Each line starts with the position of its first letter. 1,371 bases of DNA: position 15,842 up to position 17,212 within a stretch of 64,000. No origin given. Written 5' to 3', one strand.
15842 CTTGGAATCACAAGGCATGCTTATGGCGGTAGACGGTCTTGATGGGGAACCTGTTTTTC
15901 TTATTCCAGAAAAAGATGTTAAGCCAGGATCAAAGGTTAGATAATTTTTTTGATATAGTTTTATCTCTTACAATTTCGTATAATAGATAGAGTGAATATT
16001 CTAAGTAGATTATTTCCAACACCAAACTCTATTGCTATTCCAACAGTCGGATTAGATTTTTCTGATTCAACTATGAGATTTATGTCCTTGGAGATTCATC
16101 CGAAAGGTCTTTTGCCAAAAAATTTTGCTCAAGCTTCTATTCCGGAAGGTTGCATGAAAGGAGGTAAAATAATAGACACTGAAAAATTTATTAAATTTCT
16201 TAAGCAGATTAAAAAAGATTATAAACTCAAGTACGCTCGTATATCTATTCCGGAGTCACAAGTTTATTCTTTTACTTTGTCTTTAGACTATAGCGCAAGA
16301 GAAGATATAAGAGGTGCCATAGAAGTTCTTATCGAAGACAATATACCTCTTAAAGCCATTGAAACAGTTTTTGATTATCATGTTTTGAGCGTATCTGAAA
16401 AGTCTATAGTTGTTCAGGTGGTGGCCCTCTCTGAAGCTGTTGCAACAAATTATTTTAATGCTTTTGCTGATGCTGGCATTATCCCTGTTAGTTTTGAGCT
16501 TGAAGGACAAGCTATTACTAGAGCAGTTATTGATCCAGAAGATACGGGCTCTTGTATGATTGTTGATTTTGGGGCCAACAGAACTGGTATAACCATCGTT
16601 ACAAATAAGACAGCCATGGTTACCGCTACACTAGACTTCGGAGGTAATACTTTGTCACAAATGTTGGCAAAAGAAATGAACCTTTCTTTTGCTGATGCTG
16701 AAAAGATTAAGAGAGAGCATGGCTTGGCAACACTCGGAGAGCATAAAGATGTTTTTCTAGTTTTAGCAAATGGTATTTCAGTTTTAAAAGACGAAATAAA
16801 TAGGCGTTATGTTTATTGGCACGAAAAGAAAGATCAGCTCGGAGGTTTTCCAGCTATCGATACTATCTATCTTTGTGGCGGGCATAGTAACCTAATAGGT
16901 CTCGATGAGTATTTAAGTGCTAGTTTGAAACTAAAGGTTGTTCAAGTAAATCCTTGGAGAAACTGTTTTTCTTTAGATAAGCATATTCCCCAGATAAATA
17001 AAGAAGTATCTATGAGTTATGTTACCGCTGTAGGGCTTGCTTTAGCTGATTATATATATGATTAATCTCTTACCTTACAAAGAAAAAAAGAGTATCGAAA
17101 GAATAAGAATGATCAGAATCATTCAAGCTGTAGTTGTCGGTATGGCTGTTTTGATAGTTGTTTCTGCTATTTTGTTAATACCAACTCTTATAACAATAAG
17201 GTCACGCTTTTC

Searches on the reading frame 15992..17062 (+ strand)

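Call 67: search_protein_families(library=pfam, proteins=[window:15992-17062:+], max_evalue=0.00001)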
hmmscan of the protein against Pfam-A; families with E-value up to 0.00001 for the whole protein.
window:15992-17062:+ (357 aa): 2 families
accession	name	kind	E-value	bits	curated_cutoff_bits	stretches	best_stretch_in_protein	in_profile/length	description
PF11104.14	PilM_2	-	2.3e-30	106.2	27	1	20-352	1-338/340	Type IV pilus assembly protein PilM;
PF14450.12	FtsA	-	5.2e-11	43.4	31.8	1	190-348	2-127/127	Cell division protein FtsA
